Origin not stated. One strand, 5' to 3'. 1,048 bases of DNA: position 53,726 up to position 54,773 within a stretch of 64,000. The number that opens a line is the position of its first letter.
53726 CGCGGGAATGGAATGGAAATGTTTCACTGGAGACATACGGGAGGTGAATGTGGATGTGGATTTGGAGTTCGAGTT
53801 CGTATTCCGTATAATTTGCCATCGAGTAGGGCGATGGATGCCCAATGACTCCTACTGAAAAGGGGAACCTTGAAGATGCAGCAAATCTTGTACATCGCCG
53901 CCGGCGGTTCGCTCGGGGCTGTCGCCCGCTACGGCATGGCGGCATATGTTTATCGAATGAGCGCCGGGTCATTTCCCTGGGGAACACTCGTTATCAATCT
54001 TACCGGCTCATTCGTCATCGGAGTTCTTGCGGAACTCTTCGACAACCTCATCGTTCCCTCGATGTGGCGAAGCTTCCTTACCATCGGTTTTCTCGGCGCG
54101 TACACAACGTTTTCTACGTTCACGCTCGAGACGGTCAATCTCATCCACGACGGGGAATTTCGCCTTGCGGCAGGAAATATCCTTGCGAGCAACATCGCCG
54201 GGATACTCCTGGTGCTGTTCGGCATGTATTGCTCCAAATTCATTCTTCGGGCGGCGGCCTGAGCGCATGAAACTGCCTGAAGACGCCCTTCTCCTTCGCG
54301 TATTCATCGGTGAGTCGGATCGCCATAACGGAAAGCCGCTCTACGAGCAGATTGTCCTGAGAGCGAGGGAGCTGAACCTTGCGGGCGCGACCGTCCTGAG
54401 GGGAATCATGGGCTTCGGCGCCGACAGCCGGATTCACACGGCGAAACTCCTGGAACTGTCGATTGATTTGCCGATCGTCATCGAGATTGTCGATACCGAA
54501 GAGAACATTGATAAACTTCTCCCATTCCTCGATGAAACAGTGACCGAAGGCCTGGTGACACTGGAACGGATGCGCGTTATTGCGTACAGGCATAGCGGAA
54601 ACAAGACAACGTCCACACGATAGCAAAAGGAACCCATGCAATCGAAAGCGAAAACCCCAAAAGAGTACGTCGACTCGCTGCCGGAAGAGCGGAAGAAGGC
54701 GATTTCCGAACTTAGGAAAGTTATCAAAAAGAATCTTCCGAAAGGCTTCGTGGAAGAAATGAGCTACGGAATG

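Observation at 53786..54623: crcB-DUF190 fluoride module with a truncated crcB-motif-like leader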

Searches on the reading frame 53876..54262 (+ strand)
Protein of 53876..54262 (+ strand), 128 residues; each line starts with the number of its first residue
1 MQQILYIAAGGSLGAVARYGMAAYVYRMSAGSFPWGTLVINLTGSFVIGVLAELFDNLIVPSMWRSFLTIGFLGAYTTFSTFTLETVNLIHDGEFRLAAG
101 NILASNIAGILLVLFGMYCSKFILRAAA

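Call 6: search_protein_families(library=pfam, proteins=[window:53876-54262:+])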
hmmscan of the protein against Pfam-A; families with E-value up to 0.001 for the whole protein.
window:53876-54262:+ (128 aa): 1 family
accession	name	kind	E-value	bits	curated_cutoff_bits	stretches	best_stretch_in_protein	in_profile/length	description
PF02537.21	CRCB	-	8.3e-29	100.4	32.9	1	5-117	1-103/103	CrcB-like protein, Camphor Resistance (CrcB)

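Call 10: find_homologous_proteins(query=window:53876-54262:+)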
Query window:53876-54262:+ (128 aa): 3545 proteins with E <= 0.001 among 3603 candidates; the best 120 are listed.
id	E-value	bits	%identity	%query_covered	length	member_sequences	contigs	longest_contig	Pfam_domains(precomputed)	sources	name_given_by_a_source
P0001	1.6e-73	262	98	100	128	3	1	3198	PF02537.22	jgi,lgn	-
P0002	6.1e-53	196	71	100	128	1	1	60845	PF02537.22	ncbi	ncbi:MAG: fluoride efflux transporter CrcB [Bacteroidota bacterium]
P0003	2.6e-50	188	70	98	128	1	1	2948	PF02537.22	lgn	-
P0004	8.5e-50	186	67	98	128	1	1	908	PF02537.22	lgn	-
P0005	1.7e-49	185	67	98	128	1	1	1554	PF02537.22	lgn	-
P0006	2.5e-49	184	70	98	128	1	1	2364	PF02537.22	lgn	-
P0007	4.4e-49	184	68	98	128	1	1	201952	PF02537.22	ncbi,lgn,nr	ncbi:MAG TPA: fluoride efflux transporter CrcB [Bacteroidota bacterium]|nr:fluoride efflux transport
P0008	1.4e-48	182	67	98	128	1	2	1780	PF02537.22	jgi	jgi:CrcB protein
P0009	1.7e-48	182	66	98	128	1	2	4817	PF02537.22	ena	-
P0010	2.6e-48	181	66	98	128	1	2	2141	PF02537.22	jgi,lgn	jgi:CrcB protein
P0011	2.9e-48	181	65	98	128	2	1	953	PF02537.22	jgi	jgi:CrcB protein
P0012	2.9e-48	181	67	98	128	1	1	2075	PF02537.22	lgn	-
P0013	4.7e-48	180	68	98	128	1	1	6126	PF02537.22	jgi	jgi:CrcB protein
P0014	4.8e-48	180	64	98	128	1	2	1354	PF02537.22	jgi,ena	-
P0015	4.9e-48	180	66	98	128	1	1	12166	PF02537.22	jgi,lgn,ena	-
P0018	7.6e-48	180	67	98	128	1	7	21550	PF02537.22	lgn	-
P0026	5.9e-47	177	67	98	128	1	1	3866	PF02537.22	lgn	-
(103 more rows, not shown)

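Call 12: find_related_loci(query=A1, collection=genome_contigs, flank=1500)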
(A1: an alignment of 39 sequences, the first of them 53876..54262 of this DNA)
Query A1 (128 aa) in genome_contigs; peptide patterns used: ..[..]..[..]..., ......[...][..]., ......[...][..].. (x = any residue, [..] = any of these).
600 stretches matched a pattern (row limit reached: there are more); 597 encode a relative of the query (tblastn E <= 1e-3); the best 80 are kept; 80 distinct loci.
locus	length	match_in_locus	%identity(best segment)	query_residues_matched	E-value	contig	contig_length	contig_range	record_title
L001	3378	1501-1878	50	1-126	2e-35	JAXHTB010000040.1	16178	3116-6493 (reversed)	MAG: Spirochaetota bacterium isolate MAG13_tar_biofilm MAG13_40, whole genome shotgun sequence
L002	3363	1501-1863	49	1-121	7e-33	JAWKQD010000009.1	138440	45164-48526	MAG: Thermodesulfobacteriota bacterium isolate AC1.124 AC1.124.fa-9, whole genome shotgun sequence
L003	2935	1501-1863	50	1-117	9e-31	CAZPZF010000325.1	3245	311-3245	MAG TPA_asm: uncultured Spirochaetales bacterium isolate SRP167436_co1_178 genome assembly, contig: NODE_49680_length_32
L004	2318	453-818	48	5-125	1e-30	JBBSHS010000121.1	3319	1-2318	MAG: Acidimicrobiales bacterium isolate LS3_sbin.12 LS3_sbin.12_K_917676_L_3319_cov_20.5673, whole genome shotgun sequen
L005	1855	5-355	49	1-117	2e-30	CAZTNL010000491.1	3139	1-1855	MAG TPA_asm: uncultured Calditrichaceae bacterium isolate binchicken_co253_231 genome assembly, contig: NODE_33002_lengt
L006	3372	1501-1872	44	1-124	1e-30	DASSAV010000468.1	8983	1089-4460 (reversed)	MAG TPA_asm: Rhodothermales bacterium isolate SMAG_U876 k141_12640, whole genome shotgun sequence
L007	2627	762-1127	47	4-125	3e-30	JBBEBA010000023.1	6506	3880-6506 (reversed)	MAG: Gemmatimonadota bacterium isolate LejiaF_68_43 Lejia_F_15358_length_6506_cov_27, whole genome shotgun sequence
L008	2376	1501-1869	46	1-123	1e-29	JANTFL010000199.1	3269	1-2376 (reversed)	MAG: Sediminispirochaeta sp. isolate bin10011 c_000000035411, whole genome shotgun sequence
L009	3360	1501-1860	46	1-120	7e-30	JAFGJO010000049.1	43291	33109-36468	MAG: Spirochaetales bacterium isolate Zod_Metabat.281 k87_10572614, whole genome shotgun sequence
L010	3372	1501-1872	44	1-123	1e-29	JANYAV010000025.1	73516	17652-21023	MAG: Dehalococcoidia bacterium isolate GL140_5_metabat_360 GL140_5_k141_555701, whole genome shotgun sequence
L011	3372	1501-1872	48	1-123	3e-29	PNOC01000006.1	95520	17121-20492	MAG: Thermodesulfovibrio sp. isolate SW.3.86 SW_1000108_95520, whole genome shotgun sequence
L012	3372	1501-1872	40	1-123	9e-29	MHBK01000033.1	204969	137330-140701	MAG: Lentisphaerae bacterium GWF2_57_35 gwf2_scaffold_279, whole genome shotgun sequence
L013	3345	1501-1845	48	10-123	3e-28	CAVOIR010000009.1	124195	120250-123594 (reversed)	MAG: uncultured Chloroflexia bacterium isolate MFD10007.bin.2.47 genome assembly, contig: contig_45065, whole genome sho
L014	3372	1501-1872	47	1-123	5e-28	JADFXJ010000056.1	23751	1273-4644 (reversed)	MAG: Nitrospirae bacterium isolate nDJH13bin3 nDJH13_bin3_NODE_1031_length_23751_cov_55.604912, whole genome shotgun seq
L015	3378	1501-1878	44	1-125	2e-27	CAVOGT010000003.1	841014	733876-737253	MAG: uncultured Chloroflexia bacterium isolate MFD09779.bin.2.200 genome assembly, contig: contig_24683, whole genome sh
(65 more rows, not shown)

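Call 13: find_related_loci(query=window:53876-54262:+, collection=metagenome_contigs, flank=1500)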
Query window:53876-54262:+ (128 aa) in metagenome_contigs; peptide patterns used: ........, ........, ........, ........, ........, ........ (x = any residue, [..] = any of these).
600 stretches matched a pattern (row limit reached: there are more); 537 encode a relative of the query (tblastn E <= 1e-3); the best 80 are kept; 80 distinct loci.
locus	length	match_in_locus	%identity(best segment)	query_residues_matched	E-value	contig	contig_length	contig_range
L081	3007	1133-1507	66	1-125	1e-54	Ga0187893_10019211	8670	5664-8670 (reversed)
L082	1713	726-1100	65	1-125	3e-55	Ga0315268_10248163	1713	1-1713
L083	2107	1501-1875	58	1-125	3e-46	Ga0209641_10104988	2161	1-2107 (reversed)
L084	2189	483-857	58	1-125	1e-37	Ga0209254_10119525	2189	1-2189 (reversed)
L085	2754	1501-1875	56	1-125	1e-36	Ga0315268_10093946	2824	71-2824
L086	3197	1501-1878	51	1-126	3e-34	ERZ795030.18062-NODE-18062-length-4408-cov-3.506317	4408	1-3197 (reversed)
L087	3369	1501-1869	46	1-123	4e-33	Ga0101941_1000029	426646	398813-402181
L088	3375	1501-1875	54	1-125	8e-33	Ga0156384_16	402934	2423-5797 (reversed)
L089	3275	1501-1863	50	6-126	3e-32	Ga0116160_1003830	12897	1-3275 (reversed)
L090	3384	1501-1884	44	1-127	6e-32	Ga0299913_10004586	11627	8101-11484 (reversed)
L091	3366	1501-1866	48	1-121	3e-29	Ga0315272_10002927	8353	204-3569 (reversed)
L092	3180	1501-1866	47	1-121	4e-29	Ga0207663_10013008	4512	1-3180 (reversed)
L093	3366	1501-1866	45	1-121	7e-29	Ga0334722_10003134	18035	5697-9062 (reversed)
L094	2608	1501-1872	46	1-123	8e-29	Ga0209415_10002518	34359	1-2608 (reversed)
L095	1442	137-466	52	1-109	6e-29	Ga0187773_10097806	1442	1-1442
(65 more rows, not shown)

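Call 14: find_encoding_contigs(protein=P0001, flank=3000, max_places=5)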
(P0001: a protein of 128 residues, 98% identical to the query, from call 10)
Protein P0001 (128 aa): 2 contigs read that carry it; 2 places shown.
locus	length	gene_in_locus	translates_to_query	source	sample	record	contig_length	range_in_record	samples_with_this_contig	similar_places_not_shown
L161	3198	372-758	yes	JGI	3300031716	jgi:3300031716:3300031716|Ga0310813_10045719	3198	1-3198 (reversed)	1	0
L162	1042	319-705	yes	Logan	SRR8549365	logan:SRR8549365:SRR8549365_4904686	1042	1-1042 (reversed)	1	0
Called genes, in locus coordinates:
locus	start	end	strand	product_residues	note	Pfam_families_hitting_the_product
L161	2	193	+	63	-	?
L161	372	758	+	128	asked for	PF02537:CRCB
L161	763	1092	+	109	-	PF02641:DUF190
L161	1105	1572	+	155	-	PF08818:DUF1801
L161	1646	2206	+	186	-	-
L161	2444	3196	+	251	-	?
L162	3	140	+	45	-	?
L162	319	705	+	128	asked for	PF02537:CRCB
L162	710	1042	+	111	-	?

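Call 20: find_encoding_contigs(protein=P0002, flank=3000, max_places=2)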
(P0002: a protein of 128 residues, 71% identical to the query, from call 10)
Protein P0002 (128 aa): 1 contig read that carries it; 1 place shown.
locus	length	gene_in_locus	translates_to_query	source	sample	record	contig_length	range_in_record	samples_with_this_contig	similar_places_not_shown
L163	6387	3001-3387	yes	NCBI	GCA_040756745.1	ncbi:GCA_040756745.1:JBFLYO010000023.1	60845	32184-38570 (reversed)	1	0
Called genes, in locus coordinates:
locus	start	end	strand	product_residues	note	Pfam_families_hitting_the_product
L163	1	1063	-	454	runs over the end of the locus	PF18073:Zn_ribbon_LapB, PF13481:AAA_25, PF03796:DnaB_C (faint), PF06745:ATPase, PF23442:DUF7125, PF05362:Lon_C, PF13541:ChlI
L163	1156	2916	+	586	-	PF02638:GHL10, PF13200:DUF4015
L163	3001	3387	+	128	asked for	PF02537:CRCB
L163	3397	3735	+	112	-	PF02641:DUF190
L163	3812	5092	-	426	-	PF06808:DctM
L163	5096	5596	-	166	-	PF04290:DctQ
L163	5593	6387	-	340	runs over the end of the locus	PF03480:DctP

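Call 21: find_encoding_contigs(protein=P0003, flank=3000, max_places=2)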
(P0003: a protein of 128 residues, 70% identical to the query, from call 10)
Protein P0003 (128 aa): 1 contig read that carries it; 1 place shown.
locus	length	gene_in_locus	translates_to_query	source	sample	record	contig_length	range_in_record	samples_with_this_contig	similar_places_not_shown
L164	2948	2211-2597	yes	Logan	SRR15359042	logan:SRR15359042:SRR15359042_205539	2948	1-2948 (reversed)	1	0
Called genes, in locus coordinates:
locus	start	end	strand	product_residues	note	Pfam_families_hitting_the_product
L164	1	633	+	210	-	?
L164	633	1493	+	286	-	PF02511:Thy1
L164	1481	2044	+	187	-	-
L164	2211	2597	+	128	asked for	PF02537:CRCB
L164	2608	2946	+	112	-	PF02641:DUF190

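Call 22: find_encoding_contigs(protein=P0006, flank=3000, max_places=2)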
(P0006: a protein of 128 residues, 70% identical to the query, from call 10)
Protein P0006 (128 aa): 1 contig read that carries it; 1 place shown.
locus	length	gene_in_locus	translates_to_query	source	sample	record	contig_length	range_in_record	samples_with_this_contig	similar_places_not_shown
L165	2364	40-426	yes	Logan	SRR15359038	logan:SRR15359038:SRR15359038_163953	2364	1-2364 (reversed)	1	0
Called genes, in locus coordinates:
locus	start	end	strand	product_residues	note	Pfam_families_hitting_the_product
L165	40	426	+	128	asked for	PF02537:CRCB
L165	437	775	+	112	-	PF02641:DUF190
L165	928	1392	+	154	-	-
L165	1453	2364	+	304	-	?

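Call 23: find_encoding_contigs(protein=P0007, flank=3000, max_places=2)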
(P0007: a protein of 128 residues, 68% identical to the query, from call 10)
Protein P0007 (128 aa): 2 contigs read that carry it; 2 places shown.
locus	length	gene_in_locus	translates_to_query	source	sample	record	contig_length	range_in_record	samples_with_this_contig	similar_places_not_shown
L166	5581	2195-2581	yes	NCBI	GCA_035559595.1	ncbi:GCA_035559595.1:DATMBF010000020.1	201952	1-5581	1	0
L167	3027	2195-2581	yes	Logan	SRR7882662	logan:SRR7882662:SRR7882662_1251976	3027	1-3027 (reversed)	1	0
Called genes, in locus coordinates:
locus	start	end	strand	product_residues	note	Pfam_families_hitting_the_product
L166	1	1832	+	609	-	PF00072:Response_reg, PF08448:PAS_4 (weak), PF13426:PAS_9 (weak), PF08447:PAS_3, PF00512:HisKA, PF02518:HATPase_c, PF00072:Response_reg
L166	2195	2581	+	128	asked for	PF02537:CRCB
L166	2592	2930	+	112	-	PF02641:DUF190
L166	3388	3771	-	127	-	PF02583:Trns_repr_metal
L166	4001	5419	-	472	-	PF03486:HI0933_like (faint), PF07992:Pyr_redox_2, PF12831:FAD_oxidored (faint), PF13450:NAD_binding_8 (faint), PF13738:Pyr_redox_3, PF00070:Pyr_redox, PF02852:Pyr_redox_dim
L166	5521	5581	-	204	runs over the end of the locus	PF02411:MerT, PF00403:HMA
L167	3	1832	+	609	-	PF00072:Response_reg, PF08448:PAS_4 (weak), PF13426:PAS_9 (weak), PF08447:PAS_3, PF00512:HisKA, PF02518:HATPase_c, PF00072:Response_reg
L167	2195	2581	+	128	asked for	PF02537:CRCB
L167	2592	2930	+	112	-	PF02641:DUF190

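Call 45: find_encoding_contigs(protein=P0013, flank=1500, max_places=2)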
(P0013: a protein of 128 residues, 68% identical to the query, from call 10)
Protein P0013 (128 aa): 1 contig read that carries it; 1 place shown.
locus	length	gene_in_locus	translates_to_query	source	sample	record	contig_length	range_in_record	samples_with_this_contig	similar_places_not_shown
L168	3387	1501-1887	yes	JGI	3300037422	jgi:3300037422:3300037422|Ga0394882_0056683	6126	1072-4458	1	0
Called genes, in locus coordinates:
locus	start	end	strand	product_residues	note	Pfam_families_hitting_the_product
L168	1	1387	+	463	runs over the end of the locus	PF00696:AA_kinase, PF22468:ACT_9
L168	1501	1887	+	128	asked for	PF02537:CRCB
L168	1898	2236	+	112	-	PF02641:DUF190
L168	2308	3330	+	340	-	PF01075:Glyco_transf_9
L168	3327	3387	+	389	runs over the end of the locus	PF01075:Glyco_transf_9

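Call 46: find_encoding_contigs(protein=P0018, flank=1500, max_places=2)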
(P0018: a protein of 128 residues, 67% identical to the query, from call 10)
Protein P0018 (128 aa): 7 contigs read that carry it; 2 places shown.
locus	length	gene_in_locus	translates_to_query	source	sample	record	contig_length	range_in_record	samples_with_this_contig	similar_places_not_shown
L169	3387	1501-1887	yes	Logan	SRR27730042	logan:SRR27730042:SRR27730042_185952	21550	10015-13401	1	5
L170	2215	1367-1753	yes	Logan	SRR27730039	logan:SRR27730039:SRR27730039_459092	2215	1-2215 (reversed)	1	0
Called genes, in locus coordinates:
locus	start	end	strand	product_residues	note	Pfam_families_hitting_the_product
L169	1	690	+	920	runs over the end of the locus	PF00330:Aconitase, PF00694:Aconitase_C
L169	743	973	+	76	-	PF09723:Zn_ribbon_8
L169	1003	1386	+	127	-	PF00581:Rhodanese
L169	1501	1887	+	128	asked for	PF02537:CRCB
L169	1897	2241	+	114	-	PF02641:DUF190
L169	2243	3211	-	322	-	PF14559:TPR_19 (faint), PF13432:TPR_16 (faint), PF13181:TPR_8 (faint), PF13371:TPR_9 (faint), PF13428:TPR_14 (faint), PF13174:TPR_6 (faint), PF13176:TPR_7 (faint), PF07719:TPR_2 (weak), +5 more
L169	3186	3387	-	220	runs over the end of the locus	PF01794:Ferric_reduct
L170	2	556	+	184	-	?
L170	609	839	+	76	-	PF09723:Zn_ribbon_8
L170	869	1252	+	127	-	PF00581:Rhodanese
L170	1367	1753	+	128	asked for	PF02537:CRCB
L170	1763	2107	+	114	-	PF02641:DUF190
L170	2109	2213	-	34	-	?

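Call 47: find_encoding_contigs(protein=P0012, flank=1500, max_places=2)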
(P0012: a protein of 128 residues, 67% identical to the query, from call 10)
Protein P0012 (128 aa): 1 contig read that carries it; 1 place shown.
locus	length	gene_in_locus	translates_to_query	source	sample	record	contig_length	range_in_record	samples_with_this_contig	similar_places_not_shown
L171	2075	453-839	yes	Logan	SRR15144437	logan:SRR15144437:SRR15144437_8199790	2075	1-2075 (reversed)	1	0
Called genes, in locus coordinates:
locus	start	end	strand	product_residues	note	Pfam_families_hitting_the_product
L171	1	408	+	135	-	?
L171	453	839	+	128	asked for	PF02537:CRCB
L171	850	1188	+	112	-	PF02641:DUF190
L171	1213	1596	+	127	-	PF12675:DUF3795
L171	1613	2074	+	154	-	?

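Call 48: find_encoding_contigs(protein=P0026, flank=1500, max_places=2)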
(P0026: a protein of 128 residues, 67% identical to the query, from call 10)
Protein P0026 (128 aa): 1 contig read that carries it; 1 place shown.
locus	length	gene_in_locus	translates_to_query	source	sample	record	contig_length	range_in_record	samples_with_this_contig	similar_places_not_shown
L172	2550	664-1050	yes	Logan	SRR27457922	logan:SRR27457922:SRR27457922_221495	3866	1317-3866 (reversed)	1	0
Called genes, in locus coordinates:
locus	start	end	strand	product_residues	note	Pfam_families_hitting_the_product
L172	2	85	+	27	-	?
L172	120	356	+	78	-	PF13711:DUF4160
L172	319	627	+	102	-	PF10387:DUF2442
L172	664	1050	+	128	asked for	PF02537:CRCB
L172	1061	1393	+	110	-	PF02641:DUF190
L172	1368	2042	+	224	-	-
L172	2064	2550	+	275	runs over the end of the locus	PF00132:Hexapep (faint)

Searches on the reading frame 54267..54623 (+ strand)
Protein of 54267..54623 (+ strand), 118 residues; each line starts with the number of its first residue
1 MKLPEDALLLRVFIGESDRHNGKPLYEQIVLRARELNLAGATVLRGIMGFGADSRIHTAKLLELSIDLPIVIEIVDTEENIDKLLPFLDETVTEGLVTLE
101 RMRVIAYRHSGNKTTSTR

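Call 6: search_protein_families(library=pfam, proteins=[window:54267-54623:+])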
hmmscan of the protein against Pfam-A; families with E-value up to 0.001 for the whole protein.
window:54267-54623:+ (118 aa): 1 family
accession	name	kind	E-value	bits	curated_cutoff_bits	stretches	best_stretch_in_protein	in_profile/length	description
PF02641.20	DUF190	-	1.3e-40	138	23.4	1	9-104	2-97/97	Uncharacterized ACR, COG1993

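Call 9: find_encoding_contigs(protein=window:54267-54623:+, flank=3000, max_places=10)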
Protein window:54267-54623:+ (118 aa): 2 contigs read that carry it; 2 places shown.
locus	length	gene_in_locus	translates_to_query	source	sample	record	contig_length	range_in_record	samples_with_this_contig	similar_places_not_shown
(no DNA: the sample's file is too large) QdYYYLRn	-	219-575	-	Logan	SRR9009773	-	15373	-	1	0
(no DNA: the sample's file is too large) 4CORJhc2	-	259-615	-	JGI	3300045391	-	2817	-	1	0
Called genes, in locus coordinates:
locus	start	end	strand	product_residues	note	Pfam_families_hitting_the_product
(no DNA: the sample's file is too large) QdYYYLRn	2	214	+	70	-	?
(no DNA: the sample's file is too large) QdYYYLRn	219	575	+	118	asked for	PF02641:DUF190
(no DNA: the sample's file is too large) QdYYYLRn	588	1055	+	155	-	PF08818:DUF1801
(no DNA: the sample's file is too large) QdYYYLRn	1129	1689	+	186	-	-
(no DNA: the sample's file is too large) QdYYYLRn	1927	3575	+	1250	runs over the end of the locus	PF00041:fn3 (faint), PF24489:Ig_J_second (faint), PF25788:Ig_Rha78A_N (faint), PF13620:CarboxypepD_reg (faint), PF17210:SdrD_B, PF17802:SpaA (faint), PF17210:SdrD_B, PF18962:Por_Secre_tail, +1 more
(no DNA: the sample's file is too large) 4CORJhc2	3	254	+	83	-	?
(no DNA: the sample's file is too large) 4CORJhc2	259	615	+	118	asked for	PF02641:DUF190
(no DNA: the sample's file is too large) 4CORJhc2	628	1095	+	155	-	PF08818:DUF1801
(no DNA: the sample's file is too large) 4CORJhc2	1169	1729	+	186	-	-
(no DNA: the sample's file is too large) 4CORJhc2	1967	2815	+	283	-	?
